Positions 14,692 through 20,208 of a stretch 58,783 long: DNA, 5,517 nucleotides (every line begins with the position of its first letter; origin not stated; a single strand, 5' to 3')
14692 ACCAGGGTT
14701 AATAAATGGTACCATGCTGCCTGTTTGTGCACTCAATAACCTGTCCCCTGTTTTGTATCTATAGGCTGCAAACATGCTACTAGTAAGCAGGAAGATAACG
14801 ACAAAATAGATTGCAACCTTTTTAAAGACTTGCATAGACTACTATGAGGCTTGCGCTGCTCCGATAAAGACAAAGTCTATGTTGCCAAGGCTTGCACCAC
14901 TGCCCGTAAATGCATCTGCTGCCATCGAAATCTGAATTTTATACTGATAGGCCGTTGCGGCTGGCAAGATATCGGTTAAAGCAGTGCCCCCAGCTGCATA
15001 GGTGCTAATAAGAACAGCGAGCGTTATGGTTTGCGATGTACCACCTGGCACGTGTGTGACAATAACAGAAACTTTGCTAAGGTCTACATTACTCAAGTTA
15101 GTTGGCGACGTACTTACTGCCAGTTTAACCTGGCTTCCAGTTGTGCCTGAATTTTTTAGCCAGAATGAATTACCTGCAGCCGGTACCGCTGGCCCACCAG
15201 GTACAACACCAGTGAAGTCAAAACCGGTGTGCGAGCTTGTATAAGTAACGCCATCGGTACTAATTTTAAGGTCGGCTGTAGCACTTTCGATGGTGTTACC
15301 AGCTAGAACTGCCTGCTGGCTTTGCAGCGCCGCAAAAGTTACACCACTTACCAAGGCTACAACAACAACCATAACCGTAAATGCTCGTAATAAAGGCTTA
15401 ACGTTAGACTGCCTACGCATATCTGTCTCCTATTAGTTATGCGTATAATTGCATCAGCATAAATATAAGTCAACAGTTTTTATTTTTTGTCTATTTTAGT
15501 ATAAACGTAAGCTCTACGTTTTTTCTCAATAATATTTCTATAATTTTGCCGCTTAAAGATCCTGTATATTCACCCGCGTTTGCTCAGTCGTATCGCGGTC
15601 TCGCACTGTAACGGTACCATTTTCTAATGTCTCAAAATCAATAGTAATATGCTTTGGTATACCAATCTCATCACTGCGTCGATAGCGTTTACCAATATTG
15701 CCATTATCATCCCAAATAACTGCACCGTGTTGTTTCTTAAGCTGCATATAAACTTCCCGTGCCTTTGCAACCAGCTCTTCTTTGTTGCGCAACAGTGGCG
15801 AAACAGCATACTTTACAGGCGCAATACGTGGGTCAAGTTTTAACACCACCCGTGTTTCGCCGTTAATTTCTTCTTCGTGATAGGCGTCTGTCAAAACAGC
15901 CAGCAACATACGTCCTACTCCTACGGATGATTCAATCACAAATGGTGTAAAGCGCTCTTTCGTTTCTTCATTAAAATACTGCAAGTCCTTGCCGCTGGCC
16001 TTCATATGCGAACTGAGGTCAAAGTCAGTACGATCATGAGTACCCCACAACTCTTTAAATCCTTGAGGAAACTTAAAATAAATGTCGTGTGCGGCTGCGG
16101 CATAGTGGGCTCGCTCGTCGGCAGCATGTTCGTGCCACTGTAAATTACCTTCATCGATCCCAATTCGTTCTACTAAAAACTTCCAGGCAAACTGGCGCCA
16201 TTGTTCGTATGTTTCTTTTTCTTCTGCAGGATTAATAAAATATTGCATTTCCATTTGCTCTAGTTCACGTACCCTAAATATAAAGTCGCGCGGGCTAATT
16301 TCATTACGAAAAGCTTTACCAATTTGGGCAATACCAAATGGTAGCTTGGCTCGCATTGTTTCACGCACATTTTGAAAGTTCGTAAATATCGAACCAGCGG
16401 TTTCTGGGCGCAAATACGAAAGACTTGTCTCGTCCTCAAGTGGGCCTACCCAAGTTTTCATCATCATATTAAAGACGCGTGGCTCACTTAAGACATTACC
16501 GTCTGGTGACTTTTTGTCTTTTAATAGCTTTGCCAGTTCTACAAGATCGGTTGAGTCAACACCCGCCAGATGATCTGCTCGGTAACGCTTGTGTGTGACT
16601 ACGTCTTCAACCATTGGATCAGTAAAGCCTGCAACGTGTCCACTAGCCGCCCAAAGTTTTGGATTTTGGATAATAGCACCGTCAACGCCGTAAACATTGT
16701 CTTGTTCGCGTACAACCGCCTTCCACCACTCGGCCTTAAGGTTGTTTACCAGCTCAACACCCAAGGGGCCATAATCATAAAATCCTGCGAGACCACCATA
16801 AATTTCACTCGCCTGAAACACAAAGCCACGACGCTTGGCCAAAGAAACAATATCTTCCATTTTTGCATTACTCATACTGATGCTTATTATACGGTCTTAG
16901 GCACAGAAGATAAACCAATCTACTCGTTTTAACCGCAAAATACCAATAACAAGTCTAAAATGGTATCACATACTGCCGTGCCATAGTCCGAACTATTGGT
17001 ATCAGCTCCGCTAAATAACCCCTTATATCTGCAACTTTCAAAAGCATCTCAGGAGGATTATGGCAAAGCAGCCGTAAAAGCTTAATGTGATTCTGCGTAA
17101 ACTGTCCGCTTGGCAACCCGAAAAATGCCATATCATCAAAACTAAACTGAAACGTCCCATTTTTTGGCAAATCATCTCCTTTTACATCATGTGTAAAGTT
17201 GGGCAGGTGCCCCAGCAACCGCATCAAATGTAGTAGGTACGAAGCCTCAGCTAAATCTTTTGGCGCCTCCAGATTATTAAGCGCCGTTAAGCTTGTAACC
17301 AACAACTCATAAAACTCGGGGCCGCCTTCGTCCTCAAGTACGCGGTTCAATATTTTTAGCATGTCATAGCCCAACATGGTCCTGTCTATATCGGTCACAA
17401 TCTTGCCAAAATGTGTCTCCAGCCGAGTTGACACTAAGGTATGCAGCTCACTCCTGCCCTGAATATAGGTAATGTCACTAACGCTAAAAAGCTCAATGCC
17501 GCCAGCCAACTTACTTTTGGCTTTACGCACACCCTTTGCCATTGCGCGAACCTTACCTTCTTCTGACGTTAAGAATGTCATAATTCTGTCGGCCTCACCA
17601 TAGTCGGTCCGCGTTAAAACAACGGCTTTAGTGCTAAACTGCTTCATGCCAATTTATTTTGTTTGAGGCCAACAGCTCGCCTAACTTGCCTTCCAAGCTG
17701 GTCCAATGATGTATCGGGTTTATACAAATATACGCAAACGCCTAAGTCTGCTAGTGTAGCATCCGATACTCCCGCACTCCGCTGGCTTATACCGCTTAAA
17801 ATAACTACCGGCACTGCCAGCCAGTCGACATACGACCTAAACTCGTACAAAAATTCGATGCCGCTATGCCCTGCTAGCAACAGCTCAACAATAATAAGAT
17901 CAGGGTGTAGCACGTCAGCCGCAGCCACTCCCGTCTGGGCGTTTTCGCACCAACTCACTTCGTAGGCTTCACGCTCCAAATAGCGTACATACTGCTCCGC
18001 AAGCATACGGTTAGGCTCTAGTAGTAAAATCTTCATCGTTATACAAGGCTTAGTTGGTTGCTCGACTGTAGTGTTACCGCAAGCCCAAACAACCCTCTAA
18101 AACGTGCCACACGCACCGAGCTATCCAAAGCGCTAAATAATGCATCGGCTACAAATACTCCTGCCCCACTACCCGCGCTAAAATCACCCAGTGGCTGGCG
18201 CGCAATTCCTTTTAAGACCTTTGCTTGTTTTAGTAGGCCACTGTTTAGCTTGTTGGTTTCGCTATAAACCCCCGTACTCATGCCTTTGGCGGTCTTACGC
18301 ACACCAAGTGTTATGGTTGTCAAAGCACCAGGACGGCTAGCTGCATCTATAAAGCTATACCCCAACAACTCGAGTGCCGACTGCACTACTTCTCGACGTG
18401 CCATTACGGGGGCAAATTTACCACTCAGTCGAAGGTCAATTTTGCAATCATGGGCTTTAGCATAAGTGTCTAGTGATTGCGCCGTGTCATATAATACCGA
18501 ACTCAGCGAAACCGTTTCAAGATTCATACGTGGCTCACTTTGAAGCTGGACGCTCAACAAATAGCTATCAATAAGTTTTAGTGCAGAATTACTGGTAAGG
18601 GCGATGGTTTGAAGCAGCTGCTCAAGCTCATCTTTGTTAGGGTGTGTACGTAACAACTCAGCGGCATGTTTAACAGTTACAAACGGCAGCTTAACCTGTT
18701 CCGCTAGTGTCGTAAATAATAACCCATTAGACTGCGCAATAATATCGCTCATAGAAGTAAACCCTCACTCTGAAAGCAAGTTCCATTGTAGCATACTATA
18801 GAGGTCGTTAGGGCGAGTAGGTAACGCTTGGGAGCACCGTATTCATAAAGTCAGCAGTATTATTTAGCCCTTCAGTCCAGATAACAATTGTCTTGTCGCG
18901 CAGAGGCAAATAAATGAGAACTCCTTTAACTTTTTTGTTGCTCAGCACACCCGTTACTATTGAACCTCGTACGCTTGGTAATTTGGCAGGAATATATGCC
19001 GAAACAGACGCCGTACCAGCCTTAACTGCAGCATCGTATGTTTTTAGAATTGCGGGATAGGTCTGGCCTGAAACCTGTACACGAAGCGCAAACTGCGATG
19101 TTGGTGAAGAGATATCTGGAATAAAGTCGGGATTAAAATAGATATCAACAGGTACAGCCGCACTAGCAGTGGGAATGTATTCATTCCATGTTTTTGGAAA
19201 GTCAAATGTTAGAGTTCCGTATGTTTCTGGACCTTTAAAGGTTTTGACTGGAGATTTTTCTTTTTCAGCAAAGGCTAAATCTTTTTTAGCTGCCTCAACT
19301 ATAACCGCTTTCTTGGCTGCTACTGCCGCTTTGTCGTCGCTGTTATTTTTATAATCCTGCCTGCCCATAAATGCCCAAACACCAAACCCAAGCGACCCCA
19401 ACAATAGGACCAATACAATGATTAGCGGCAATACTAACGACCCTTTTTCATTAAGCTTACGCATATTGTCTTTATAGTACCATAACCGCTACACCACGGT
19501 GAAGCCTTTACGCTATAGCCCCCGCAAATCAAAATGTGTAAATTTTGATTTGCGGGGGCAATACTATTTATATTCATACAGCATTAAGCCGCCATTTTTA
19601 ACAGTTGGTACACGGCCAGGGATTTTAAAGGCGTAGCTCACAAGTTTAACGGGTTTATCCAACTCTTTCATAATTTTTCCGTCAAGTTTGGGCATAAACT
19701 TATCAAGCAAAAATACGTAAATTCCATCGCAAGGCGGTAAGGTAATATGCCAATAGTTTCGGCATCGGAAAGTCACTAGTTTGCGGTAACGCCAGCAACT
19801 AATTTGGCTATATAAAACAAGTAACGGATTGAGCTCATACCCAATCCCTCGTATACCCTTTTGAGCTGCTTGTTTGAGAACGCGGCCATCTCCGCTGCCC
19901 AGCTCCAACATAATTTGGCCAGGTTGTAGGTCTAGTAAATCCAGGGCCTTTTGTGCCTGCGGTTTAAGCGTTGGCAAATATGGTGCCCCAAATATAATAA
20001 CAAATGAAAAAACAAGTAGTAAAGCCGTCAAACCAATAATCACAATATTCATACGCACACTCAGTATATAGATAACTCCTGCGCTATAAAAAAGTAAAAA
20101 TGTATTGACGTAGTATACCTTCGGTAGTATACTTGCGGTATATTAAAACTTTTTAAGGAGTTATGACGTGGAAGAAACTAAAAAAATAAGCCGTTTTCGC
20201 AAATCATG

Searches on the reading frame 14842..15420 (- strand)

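Call 3: search_protein_families(library=pfam, proteins=[window:14842-15420:-], max_evalue=1)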
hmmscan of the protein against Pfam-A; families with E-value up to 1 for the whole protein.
window:14842-15420:- (192 aa): 1 family
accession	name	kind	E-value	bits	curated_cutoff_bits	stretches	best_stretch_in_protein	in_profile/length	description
PF19912.4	DUF6385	-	0.065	13.7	26.8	0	85-108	9-32/82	Domain of unknown function (DUF6385)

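Call 7: search_protein_families(library=ncbifam, proteins=[window:14842-15420:-], max_evalue=1)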
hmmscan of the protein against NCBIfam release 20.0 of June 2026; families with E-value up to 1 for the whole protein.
window:14842-15420:- (192 aa): 0 families

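Call 71: search_protein_families(library=padloc, proteins=[window:14842-15420:-], max_evalue=0.1)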
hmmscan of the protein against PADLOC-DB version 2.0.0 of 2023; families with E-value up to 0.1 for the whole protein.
window:14842-15420:- (192 aa): 0 families

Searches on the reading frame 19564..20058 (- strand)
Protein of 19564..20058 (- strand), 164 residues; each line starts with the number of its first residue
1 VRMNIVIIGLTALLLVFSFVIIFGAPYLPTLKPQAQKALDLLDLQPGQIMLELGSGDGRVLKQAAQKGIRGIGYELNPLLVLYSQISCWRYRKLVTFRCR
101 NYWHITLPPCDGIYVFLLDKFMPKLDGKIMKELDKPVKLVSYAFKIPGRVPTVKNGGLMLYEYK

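Call 71: search_protein_families(library=padloc, proteins=[window:19564-20058:-], max_evalue=0.1)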
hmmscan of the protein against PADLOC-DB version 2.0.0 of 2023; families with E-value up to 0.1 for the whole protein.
window:19564-20058:- (164 aa): 4 families
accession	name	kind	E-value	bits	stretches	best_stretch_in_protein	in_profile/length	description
PDLC04134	mad2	-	8.8e-10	36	1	25-115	270-363/492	mads_2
PDLC03364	MTase_II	-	0.0024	14.9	1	33-87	44-99/380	Type II methyltransferase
PDLC03380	MTase_II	-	0.0062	13.8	1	33-86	43-96/393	Type II methyltransferase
PDLC03222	MTase_II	-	0.077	9.5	1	51-117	159-229/602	Type II methyltransferase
